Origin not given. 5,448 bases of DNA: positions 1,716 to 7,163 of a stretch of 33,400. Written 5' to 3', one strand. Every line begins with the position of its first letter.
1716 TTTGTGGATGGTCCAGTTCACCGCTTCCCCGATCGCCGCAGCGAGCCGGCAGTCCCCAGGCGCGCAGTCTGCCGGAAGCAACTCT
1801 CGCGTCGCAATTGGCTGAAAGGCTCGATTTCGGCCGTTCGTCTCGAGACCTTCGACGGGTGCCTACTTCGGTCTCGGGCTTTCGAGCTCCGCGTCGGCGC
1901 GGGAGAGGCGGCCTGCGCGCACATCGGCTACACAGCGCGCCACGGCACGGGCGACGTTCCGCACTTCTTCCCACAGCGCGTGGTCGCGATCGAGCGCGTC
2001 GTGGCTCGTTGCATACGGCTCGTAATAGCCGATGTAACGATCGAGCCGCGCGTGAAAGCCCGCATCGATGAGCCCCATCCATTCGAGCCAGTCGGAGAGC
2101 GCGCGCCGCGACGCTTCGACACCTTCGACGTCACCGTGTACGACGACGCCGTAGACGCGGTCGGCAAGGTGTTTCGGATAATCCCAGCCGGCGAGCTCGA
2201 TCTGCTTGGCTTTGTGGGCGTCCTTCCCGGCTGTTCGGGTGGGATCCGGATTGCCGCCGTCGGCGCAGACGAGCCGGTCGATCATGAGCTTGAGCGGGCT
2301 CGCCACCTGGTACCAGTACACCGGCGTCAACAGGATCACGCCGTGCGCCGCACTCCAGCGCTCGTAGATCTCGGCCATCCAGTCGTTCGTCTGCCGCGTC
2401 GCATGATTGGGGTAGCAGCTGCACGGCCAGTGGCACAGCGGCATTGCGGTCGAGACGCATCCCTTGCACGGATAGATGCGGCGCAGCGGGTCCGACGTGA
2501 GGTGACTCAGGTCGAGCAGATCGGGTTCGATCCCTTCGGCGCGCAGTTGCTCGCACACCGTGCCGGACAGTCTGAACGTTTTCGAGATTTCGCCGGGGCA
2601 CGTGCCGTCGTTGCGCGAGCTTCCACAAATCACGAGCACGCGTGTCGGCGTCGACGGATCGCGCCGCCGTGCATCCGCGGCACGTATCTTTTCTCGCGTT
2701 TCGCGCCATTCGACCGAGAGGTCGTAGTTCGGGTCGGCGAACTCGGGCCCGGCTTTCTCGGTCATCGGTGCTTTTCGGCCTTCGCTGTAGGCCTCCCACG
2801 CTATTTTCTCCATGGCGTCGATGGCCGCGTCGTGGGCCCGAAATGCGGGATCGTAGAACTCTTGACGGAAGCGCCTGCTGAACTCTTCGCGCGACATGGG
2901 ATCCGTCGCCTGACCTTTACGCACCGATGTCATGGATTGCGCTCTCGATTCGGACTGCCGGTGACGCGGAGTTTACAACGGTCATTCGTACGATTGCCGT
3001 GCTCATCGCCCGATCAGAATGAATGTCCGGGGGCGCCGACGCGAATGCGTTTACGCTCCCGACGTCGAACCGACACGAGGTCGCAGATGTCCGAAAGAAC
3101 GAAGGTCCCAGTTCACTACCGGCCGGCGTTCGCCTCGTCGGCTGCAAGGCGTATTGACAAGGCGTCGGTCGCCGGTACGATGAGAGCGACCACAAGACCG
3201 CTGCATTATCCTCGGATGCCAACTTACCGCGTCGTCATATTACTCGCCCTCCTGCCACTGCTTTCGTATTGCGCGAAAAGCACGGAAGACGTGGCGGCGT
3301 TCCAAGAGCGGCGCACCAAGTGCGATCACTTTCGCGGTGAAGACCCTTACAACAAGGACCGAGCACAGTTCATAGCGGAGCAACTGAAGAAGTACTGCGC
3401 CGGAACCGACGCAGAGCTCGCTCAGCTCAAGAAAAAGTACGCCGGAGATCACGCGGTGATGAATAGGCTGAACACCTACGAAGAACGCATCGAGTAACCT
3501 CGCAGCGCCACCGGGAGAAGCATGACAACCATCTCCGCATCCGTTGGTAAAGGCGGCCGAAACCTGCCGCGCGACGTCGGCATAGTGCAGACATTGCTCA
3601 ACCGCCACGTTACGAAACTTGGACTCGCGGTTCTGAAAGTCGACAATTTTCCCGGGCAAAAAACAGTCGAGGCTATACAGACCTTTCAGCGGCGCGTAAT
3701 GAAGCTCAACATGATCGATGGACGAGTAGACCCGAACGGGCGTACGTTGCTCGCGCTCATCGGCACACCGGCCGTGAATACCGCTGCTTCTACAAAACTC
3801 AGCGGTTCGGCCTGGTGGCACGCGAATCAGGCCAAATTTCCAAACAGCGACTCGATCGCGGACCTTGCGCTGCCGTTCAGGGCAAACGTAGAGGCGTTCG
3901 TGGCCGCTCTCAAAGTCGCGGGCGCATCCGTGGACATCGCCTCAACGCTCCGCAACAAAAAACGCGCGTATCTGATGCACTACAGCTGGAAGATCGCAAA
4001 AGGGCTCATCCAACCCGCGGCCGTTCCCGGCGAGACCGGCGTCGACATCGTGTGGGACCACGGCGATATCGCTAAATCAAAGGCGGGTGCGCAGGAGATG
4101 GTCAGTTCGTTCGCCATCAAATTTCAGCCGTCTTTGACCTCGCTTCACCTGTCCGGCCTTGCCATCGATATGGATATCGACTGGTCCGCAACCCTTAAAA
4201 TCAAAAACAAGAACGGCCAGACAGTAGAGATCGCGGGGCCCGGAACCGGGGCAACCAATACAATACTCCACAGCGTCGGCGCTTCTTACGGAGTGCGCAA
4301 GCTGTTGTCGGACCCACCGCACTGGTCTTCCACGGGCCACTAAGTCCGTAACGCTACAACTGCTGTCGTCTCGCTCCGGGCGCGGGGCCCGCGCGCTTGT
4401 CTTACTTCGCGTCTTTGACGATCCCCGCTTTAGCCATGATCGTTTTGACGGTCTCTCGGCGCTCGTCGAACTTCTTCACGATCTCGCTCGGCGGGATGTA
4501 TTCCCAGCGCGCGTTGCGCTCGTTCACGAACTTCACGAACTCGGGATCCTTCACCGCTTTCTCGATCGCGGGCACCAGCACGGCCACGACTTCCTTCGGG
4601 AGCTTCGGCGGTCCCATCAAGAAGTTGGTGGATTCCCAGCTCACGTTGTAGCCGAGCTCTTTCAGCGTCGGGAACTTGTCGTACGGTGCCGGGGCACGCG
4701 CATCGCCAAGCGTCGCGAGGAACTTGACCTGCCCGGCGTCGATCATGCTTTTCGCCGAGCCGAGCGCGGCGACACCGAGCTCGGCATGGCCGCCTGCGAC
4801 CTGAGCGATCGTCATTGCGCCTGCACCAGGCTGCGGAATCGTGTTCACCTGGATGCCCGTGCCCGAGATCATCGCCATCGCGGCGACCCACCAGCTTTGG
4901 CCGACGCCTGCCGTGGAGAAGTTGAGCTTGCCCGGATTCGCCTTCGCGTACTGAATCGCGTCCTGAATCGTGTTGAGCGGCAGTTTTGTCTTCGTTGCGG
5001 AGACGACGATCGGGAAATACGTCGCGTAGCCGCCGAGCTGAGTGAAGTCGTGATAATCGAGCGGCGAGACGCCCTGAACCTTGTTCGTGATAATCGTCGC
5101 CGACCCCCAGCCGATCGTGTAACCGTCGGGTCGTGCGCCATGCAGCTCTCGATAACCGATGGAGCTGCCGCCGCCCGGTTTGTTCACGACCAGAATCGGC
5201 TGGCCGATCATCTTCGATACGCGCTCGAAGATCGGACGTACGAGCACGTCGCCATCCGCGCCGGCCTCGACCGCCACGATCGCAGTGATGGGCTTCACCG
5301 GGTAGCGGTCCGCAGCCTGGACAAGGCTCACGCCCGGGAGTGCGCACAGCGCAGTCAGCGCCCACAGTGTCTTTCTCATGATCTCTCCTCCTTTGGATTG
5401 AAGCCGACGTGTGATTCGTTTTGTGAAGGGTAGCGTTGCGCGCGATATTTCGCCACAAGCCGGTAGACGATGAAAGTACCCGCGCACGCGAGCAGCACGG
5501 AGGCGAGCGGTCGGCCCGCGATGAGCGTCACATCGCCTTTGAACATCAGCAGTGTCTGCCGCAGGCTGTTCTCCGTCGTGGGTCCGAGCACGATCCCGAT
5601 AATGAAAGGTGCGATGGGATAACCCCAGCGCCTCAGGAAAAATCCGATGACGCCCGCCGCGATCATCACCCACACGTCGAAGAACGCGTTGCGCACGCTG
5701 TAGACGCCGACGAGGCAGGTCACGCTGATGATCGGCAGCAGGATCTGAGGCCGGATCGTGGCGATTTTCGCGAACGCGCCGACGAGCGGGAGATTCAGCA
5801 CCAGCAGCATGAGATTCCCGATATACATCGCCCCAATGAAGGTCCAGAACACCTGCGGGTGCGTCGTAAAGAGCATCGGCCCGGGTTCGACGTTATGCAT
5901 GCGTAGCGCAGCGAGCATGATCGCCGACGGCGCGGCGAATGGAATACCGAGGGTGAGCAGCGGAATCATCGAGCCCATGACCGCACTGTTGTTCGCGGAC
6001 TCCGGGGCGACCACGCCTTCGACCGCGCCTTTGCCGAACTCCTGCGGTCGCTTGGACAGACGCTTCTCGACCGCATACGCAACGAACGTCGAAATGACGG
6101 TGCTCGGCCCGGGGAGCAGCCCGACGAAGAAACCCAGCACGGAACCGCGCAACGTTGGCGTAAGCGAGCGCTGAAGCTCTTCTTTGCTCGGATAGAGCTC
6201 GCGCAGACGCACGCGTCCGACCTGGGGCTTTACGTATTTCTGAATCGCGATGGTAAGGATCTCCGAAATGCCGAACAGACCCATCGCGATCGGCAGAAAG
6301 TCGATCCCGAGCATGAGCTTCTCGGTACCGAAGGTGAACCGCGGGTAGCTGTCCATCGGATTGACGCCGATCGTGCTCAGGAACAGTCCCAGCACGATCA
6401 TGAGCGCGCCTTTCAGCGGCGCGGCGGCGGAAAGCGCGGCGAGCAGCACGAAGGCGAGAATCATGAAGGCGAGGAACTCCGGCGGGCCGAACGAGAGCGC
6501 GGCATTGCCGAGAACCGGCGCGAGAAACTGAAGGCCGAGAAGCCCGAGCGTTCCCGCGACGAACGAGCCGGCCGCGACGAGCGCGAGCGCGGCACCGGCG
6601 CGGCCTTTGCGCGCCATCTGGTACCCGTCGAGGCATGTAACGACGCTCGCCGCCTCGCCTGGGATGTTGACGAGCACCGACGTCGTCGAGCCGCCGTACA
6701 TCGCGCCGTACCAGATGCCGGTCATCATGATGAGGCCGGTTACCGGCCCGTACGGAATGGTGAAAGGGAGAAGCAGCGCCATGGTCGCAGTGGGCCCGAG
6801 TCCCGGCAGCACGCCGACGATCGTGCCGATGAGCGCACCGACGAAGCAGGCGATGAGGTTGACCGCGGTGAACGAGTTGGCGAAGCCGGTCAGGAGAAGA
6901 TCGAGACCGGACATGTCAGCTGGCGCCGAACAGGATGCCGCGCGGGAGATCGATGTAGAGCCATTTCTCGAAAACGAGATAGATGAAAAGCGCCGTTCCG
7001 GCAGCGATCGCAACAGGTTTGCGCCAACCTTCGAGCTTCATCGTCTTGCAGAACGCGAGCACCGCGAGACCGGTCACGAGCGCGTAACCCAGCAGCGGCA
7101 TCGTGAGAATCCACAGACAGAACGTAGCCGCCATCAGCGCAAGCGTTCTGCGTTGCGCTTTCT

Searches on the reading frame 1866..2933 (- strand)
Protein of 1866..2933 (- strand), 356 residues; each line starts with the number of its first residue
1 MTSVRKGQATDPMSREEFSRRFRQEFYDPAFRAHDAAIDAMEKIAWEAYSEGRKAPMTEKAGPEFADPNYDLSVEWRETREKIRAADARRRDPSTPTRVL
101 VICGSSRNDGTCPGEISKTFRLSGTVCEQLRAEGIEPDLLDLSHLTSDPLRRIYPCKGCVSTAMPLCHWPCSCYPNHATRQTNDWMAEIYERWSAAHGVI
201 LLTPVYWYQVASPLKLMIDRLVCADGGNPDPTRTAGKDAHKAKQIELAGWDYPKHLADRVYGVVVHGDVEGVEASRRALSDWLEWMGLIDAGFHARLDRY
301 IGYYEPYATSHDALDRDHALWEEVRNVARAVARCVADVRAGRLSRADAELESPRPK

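Call 80: search_protein_families(library=pfam, proteins=[window:1866-2933:-], max_evalue=0.00001)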
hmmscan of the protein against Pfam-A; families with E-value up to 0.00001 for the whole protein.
window:1866-2933:- (356 aa): 1 family
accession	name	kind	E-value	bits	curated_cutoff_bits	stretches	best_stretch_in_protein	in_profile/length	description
PF03358.20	FMN_red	-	1.7e-17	63.8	24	1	97-287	1-136/152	NADPH-dependent FMN reductase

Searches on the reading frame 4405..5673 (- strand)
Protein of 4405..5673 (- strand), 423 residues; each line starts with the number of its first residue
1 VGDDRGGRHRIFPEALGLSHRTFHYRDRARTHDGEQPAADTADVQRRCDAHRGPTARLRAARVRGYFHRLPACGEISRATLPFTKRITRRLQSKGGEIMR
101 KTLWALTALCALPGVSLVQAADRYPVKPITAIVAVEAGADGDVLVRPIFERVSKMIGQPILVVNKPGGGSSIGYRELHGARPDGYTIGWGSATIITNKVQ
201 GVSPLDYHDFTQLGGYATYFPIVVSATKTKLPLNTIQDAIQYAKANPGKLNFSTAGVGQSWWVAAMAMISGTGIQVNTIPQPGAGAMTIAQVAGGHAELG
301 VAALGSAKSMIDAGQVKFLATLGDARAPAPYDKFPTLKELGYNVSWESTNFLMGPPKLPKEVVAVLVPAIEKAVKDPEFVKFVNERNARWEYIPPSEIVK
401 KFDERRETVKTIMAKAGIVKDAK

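Call 8: search_protein_families(library=pfam, proteins=[window:4405-5673:-], max_evalue=0.00001)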
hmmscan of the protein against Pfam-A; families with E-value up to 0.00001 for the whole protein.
window:4405-5673:- (423 aa): 1 family
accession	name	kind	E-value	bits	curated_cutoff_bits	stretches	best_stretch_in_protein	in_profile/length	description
PF03401.19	TctC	-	1.9e-39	136.3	27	1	146-389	3-245/274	Tripartite tricarboxylate transporter family receptor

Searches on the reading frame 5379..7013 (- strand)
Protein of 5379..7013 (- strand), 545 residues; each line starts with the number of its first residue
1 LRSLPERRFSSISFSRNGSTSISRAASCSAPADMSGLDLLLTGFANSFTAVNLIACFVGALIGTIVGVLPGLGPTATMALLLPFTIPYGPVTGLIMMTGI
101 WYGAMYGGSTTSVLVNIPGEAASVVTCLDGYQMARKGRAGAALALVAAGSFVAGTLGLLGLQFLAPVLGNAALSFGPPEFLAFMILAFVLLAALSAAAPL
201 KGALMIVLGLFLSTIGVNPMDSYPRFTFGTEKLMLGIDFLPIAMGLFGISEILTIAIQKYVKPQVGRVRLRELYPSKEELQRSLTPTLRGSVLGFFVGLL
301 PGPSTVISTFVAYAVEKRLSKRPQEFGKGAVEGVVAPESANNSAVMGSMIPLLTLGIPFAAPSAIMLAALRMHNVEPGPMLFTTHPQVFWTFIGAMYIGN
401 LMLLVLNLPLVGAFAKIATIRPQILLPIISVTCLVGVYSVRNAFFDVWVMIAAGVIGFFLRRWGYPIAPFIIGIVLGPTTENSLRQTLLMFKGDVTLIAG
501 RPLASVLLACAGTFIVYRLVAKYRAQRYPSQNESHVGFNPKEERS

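Call 8: search_protein_families(library=pfam, proteins=[window:5379-7013:-], max_evalue=0.00001)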
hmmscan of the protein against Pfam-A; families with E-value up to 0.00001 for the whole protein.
window:5379-7013:- (545 aa): 1 family
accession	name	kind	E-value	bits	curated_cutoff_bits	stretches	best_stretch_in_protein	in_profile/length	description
PF01970.21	TctA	-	1.6e-154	515.1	28.9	1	53-472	1-423/423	Tripartite tricarboxylate transporter TctA family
